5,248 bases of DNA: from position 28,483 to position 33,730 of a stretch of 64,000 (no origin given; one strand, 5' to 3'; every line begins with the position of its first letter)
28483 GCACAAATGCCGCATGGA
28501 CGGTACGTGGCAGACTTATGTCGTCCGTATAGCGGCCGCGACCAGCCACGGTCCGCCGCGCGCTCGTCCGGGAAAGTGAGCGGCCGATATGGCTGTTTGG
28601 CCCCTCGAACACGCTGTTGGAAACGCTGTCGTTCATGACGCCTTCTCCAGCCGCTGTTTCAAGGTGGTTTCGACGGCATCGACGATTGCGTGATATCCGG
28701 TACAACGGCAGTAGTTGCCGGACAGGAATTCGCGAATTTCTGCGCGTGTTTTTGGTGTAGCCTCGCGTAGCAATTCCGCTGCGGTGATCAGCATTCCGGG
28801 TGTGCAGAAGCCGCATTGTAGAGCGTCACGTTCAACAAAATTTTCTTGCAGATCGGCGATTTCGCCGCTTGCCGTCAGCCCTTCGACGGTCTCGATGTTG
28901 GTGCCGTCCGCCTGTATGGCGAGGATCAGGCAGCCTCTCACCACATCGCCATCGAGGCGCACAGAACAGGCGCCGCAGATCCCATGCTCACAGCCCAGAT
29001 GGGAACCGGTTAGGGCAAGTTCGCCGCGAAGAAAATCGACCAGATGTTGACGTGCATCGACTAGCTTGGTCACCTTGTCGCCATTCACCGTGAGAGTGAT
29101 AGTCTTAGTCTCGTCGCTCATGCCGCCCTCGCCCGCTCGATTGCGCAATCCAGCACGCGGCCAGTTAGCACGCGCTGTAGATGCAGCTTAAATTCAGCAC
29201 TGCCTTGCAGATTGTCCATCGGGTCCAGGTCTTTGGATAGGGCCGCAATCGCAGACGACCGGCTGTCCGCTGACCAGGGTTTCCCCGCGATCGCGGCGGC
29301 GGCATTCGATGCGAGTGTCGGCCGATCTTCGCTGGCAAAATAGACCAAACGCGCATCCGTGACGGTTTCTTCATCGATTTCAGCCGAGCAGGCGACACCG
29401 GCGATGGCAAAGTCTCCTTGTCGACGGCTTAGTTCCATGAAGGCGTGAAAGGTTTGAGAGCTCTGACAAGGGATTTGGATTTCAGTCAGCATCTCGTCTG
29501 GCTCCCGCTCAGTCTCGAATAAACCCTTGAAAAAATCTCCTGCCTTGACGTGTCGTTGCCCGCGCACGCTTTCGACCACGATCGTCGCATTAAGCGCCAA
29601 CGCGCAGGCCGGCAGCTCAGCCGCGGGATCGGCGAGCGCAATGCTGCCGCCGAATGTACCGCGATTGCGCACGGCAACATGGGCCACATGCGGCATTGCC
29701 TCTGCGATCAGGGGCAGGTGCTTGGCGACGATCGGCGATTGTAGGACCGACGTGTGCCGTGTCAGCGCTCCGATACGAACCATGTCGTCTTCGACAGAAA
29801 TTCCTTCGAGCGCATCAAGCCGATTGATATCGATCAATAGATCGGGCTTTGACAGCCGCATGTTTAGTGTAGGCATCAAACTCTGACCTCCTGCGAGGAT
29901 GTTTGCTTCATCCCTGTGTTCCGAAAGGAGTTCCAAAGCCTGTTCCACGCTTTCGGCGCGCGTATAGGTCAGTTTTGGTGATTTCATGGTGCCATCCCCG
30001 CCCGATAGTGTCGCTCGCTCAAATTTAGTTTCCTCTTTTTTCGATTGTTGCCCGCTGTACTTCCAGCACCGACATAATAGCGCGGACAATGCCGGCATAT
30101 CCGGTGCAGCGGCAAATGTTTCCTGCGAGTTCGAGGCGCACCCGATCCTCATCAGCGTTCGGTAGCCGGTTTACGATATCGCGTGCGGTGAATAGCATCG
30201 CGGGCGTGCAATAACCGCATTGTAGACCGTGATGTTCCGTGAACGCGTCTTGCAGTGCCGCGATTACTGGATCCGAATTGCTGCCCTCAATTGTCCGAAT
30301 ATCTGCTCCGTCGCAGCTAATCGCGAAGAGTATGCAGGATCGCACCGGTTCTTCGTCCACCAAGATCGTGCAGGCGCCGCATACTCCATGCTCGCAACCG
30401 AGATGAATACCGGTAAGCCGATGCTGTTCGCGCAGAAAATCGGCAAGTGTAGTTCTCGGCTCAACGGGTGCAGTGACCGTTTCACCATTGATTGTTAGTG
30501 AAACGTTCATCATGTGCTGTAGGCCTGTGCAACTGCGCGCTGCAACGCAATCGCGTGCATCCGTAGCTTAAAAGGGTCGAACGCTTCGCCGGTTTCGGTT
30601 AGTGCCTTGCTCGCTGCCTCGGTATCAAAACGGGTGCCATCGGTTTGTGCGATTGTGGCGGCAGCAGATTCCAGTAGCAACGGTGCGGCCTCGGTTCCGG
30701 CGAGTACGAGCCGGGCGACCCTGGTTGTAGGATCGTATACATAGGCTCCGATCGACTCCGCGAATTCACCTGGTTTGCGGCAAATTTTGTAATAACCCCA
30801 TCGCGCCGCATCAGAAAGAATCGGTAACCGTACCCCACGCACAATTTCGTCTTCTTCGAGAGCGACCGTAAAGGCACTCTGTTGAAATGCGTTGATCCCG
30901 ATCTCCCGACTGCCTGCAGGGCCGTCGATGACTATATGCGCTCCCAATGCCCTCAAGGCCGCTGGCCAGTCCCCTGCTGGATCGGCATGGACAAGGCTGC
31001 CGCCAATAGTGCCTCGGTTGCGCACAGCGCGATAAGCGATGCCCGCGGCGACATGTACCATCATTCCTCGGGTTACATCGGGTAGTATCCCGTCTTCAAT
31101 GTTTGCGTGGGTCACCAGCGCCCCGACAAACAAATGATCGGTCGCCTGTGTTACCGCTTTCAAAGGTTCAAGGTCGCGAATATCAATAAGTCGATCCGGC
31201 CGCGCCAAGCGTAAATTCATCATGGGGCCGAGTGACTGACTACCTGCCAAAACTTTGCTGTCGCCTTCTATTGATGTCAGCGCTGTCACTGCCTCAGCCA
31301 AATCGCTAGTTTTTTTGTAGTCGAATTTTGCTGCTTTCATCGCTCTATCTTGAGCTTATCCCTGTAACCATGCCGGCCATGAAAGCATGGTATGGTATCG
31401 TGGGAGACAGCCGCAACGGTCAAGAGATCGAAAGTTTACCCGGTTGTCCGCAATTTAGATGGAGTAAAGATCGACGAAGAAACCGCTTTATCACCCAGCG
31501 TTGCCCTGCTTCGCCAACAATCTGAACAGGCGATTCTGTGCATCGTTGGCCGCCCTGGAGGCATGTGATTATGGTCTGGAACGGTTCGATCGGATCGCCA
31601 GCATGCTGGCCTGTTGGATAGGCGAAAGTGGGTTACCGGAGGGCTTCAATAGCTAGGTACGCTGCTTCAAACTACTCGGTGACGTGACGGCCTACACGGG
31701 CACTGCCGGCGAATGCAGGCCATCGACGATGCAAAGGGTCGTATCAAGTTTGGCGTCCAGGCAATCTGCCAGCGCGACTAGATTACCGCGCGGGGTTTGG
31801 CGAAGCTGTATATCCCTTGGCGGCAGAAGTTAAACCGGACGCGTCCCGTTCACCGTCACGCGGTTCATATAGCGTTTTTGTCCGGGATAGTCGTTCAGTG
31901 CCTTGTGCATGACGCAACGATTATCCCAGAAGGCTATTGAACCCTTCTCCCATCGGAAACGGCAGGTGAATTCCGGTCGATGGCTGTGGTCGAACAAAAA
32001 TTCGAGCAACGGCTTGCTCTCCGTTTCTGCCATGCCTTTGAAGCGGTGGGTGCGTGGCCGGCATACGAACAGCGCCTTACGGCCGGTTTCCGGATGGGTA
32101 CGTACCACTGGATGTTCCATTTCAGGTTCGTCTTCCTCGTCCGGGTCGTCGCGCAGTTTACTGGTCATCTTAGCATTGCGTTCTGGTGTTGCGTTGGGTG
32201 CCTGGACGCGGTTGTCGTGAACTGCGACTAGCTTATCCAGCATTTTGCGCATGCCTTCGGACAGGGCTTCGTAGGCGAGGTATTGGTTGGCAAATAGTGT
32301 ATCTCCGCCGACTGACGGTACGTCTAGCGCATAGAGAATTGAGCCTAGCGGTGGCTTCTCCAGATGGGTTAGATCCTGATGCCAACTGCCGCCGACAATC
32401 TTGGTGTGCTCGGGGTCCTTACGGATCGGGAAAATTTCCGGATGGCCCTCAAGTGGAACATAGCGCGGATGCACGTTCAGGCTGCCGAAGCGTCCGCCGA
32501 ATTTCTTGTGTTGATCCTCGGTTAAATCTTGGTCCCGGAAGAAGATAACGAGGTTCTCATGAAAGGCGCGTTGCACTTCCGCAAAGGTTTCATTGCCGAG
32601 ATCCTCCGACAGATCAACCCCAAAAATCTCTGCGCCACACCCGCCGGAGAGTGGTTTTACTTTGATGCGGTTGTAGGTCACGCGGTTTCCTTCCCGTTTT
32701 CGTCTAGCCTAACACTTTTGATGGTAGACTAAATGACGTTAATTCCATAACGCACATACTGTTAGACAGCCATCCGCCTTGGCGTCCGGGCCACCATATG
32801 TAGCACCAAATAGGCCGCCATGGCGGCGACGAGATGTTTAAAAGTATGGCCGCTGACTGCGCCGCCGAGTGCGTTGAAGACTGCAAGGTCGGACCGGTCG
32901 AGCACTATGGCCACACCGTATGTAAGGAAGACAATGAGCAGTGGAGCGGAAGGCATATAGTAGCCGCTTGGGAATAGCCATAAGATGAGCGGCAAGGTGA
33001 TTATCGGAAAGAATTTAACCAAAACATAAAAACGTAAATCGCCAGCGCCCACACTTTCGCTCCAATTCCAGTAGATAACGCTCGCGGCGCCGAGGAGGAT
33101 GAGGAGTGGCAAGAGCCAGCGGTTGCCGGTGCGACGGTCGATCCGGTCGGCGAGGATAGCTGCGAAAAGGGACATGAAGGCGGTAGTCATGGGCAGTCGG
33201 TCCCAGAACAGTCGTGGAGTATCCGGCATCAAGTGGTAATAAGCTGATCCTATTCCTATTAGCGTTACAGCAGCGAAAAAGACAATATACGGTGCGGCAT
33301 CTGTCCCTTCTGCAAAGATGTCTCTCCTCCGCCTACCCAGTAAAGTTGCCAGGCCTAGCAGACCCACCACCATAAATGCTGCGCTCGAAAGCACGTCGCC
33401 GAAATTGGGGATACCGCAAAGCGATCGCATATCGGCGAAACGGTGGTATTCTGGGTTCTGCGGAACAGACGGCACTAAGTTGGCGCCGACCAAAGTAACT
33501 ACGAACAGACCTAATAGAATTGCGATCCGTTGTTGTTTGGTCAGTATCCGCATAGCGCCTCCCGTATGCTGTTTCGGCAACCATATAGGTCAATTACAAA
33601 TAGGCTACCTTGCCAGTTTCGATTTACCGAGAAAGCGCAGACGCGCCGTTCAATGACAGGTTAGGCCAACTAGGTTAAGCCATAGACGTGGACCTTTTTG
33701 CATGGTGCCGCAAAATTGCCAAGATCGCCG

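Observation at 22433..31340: Seven-gene operon interleaving two complete CoxM/S/L-type molybdenum hydroxylases with a UbiD (prFMN) decarboxylase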

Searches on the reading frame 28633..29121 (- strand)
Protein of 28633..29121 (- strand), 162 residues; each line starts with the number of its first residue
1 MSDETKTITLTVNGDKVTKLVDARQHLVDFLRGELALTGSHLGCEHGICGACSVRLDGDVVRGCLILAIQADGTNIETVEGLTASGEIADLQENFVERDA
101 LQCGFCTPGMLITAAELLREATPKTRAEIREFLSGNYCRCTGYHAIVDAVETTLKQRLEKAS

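Call 3: search_protein_families(library=pfam, proteins=[window:28633-29121:-])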
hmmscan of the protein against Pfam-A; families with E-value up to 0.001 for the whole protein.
window:28633-29121:- (162 aa): 3 families
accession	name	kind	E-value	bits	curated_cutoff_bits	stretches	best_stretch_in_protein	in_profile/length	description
PF01799.25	Fer2_2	-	1.4e-29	102.5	30.3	1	78-151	1-75/75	[2Fe-2S] binding domain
PF00111.32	Fer2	-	1.1e-06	28.9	21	1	11-62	2-53/77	2Fe-2S iron-sulfur cluster binding domain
PF13085.11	Fer2_3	-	6.5e-06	26.6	27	1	10-91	21-89/107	2Fe-2S iron-sulfur cluster binding domain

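Call 4: search_protein_families(library=ncbifam, proteins=[window:28633-29121:-])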
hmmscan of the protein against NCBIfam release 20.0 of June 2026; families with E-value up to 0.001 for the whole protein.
window:28633-29121:- (162 aa): 13 families
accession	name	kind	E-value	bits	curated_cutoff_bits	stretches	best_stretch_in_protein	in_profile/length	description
NF041020.1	glyceraldDH_gamma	equivalog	4e-54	182.6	290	1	3-154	8-159/164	glyceraldehyde dehydrogenase subunit gamma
NF043084.2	XdhC_XDHase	equivalog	1.2e-52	177.4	217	1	6-154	1-150/151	xanthine dehydrogenase subunit XdhC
TIGR03193.1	4hydroxCoAred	equivalog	5e-45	153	257.8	1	8-152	2-146/148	4-hydroxybenzoyl-CoA reductase subunit gamma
TIGR03198.1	pucE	equivalog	3.7e-44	149.8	254.3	1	7-152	3-147/151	xanthine dehydrogenase subunit E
NF045668.1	pterin_aldehy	equivalog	1.3e-41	142.7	1100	1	9-152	4-150/905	molybdopterin-dependent aldehyde oxidoreductase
NF007387.0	PRK09908.1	equivalog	3.3e-40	137.1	212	1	3-155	4-157/159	xanthine dehydrogenase iron sulfur-binding subunit XdhC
NF008514.0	PRK11433.1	equivalog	1.5e-39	135.7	322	1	4-153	49-213/218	aldehyde dehydrogenase iron-sulfur subunit PaoA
TIGR03311.1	Se_dep_XDH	equivalog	8e-36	123.4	830.45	1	10-155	3-145/848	selenium-dependent xanthine dehydrogenase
TIGR02963.1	xanthine_xdhA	equivalog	2.2e-33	115.6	467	1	12-156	5-160/468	xanthine dehydrogenase small subunit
TIGR02969.1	mam_aldehyde_ox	subfamily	8.4e-26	89.8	1912.3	1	10-155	5-162/1330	aldehyde oxidase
TIGR03313.1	Se_sel_red_Mo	hypoth_equivalog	3.4e-12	44.9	1101.9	1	45-156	36-147/951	molybdopterin-dependent oxidoreductase Mo/Fe-S-binding subunit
NF004616.0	PRK05950.1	subfamily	0.00082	18.6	228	1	16-96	33-113/238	succinate dehydrogenase iron-sulfur subunit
TIGR00384.1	dhsB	subfamily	0.00096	18.7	88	1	9-91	16-100/222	succinate dehydrogenase and fumarate reductase iron-sulfur protein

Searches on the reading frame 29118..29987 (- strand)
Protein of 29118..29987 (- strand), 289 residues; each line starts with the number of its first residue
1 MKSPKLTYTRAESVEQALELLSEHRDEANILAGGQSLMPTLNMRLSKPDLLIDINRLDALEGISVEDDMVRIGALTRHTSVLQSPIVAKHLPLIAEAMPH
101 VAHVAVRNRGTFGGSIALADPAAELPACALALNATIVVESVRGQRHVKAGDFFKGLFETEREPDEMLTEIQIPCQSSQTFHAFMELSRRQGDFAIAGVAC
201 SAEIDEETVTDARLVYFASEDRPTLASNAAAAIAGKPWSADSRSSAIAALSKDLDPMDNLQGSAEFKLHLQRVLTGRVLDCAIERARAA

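Call 3: search_protein_families(library=pfam, proteins=[window:29118-29987:-])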
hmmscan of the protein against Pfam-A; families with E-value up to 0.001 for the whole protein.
window:29118-29987:- (289 aa): 2 families
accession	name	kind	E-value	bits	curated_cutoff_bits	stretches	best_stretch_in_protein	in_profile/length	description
PF00941.27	FAD_binding_5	-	1.6e-48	165.2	27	1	5-173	2-168/170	FAD binding domain in molybdopterin dehydrogenase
PF03450.22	CO_deh_flav_C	-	2.6e-23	82.5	25.5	1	182-280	2-100/102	CO dehydrogenase flavoprotein C-terminal domain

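Call 4: search_protein_families(library=ncbifam, proteins=[window:29118-29987:-])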
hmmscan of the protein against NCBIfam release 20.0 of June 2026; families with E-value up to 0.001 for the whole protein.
window:29118-29987:- (289 aa): 8 families
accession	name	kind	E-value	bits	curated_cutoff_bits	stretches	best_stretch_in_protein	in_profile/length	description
NF041019.1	glyceraldDH_beta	equivalog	1.1e-75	254.5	350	1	1-279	1-277/280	glyceraldehyde dehydrogenase subunit beta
NF043083.1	XdhB_XDHase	equivalog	1.1e-46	159.3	310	1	7-287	6-288/289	xanthine dehydrogenase subunit XdhB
NF007427.0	PRK09971.1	equivalog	1.9e-44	152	287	1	7-287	6-288/292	xanthine dehydrogenase FAD-binding subunit XdhB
TIGR02963.1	xanthine_xdhA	equivalog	3.7e-37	128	467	1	16-274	202-460/468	xanthine dehydrogenase small subunit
TIGR03195.1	4hydrxCoA_B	equivalog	1e-25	90.6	404.55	2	6-118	5-116/321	4-hydroxybenzoyl-CoA reductase subunit beta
TIGR03199.1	pucC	equivalog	3.8e-21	75.6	306.05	1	13-246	3-233/264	xanthine dehydrogenase subunit C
TIGR03312.1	Se_sel_red_FAD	hypoth_equivalog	1.6e-16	60.2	241.5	1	8-276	4-244/257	molybdopterin-dependent oxidoreductase FAD-binding subunit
TIGR02969.1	mam_aldehyde_ox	subfamily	0.0003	18.4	1912.3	1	100-248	339-491/1330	aldehyde oxidase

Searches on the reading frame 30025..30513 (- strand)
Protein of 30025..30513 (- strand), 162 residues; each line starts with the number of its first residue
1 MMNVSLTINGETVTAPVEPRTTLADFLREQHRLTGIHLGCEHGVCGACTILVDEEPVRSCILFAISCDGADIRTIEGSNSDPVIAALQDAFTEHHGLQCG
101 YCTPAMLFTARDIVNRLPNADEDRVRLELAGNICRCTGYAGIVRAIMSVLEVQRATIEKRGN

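Call 3: search_protein_families(library=pfam, proteins=[window:30025-30513:-])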
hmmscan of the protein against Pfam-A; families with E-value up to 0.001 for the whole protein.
window:30025-30513:- (162 aa): 3 families
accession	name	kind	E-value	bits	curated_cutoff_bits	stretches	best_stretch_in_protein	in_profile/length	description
PF01799.25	Fer2_2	-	7.8e-25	87.2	30.3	1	74-146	1-74/75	[2Fe-2S] binding domain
PF00111.32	Fer2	-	3.2e-11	43.4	21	1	7-60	2-55/77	2Fe-2S iron-sulfur cluster binding domain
PF13085.11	Fer2_3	-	1.6e-05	25.3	27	1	37-84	49-95/107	2Fe-2S iron-sulfur cluster binding domain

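Call 4: search_protein_families(library=ncbifam, proteins=[window:30025-30513:-])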
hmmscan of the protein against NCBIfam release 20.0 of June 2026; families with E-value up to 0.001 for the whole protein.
window:30025-30513:- (162 aa): 11 families
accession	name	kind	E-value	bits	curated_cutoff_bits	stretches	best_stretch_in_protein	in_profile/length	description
NF041020.1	glyceraldDH_gamma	equivalog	2.3e-50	170.4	290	1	2-149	11-158/164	glyceraldehyde dehydrogenase subunit gamma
NF043084.2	XdhC_XDHase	equivalog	3.2e-47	159.8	217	1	3-149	2-149/151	xanthine dehydrogenase subunit XdhC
TIGR03198.1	pucE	equivalog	1.5e-42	144.7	254.3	1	3-149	3-148/151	xanthine dehydrogenase subunit E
TIGR03193.1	4hydroxCoAred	equivalog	6.9e-42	142.9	257.8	1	5-146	3-144/148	4-hydroxybenzoyl-CoA reductase subunit gamma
NF008514.0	PRK11433.1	equivalog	3.8e-38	131.2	322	2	1-110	50-159/218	aldehyde dehydrogenase iron-sulfur subunit PaoA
NF045668.1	pterin_aldehy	equivalog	5.5e-37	127.3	1100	1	4-158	3-160/905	molybdopterin-dependent aldehyde oxidoreductase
TIGR02963.1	xanthine_xdhA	equivalog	3.4e-35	121.6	467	1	9-153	6-161/468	xanthine dehydrogenase small subunit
NF007387.0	PRK09908.1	equivalog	9.3e-35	119.4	212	1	3-148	8-154/159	xanthine dehydrogenase iron sulfur-binding subunit XdhC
TIGR03311.1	Se_dep_XDH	equivalog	1.7e-34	119.1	830.45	1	5-153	2-147/848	selenium-dependent xanthine dehydrogenase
TIGR02969.1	mam_aldehyde_ox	subfamily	2.8e-24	84.7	1912.3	1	8-149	7-160/1330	aldehyde oxidase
TIGR03313.1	Se_sel_red_Mo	hypoth_equivalog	9.2e-07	26.9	1101.9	1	40-146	35-141/951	molybdopterin-dependent oxidoreductase Mo/Fe-S-binding subunit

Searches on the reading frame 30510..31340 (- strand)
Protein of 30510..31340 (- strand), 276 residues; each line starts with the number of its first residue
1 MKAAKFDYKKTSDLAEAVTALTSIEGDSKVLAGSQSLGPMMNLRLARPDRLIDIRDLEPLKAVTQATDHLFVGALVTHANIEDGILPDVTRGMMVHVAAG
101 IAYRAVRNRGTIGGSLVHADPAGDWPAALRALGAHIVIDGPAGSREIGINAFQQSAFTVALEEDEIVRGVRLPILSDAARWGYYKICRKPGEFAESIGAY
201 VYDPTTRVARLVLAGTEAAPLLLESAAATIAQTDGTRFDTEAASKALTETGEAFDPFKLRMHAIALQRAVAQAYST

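Call 3: search_protein_families(library=pfam, proteins=[window:30510-31340:-])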
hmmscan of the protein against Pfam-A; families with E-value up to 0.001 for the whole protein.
window:30510-31340:- (276 aa): 1 family
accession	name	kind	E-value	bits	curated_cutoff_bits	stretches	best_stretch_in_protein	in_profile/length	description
PF00941.27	FAD_binding_5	-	8.6e-42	143.3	27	1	5-173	2-168/170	FAD binding domain in molybdopterin dehydrogenase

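Call 4: search_protein_families(library=ncbifam, proteins=[window:30510-31340:-])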
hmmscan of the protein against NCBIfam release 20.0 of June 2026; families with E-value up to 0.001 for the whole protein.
window:30510-31340:- (276 aa): 6 families
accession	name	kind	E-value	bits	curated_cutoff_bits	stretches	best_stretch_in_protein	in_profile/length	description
NF041019.1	glyceraldDH_beta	equivalog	4.5e-51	173.7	350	1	1-195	1-193/280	glyceraldehyde dehydrogenase subunit beta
TIGR02963.1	xanthine_xdhA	equivalog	1.5e-21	76.6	467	1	16-258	202-444/468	xanthine dehydrogenase small subunit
NF043083.1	XdhB_XDHase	equivalog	5e-17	61.9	310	1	8-181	7-180/289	xanthine dehydrogenase subunit XdhB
TIGR03195.1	4hydrxCoA_B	equivalog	5.3e-16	58.6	404.55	2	6-117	5-115/321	4-hydroxybenzoyl-CoA reductase subunit beta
NF007427.0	PRK09971.1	equivalog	1.7e-15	57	287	1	8-173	7-172/292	xanthine dehydrogenase FAD-binding subunit XdhB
TIGR03199.1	pucC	equivalog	3.8e-13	49.4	306.05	1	13-230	3-221/264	xanthine dehydrogenase subunit C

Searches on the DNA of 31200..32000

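Call 78: search_rna_families(source=window, start=31200, end=32000, threshold=evalue, max_evalue=1)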
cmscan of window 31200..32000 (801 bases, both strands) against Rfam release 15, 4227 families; matches with E-value up to 1: 0.
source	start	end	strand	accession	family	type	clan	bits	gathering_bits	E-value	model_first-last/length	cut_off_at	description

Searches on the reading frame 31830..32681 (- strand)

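Call 8: search_protein_families(library=pfam, proteins=[window:31830-32681:-])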
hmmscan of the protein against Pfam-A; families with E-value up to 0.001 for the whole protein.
window:31830-32681:- (283 aa): 1 family
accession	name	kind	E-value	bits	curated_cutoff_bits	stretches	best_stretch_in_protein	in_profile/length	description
PF02668.22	TauD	-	1e-70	239.1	27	1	8-276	2-267/267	Taurine catabolism dioxygenase TauD, TfdA family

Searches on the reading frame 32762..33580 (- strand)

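Call 8: search_protein_families(library=pfam, proteins=[window:32762-33580:-])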
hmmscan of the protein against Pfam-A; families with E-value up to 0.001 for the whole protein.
window:32762-33580:- (272 aa): 2 families
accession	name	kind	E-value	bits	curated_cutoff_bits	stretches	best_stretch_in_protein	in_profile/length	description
PF05875.18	Ceramidase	-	9.8e-09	35.4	32.5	1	63-171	26-123/259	Ceramidase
PF13965.12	SID-1_RNA_chan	-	5.5e-05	22.3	28.7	1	15-209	218-417/594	dsRNA-gated channel SID-1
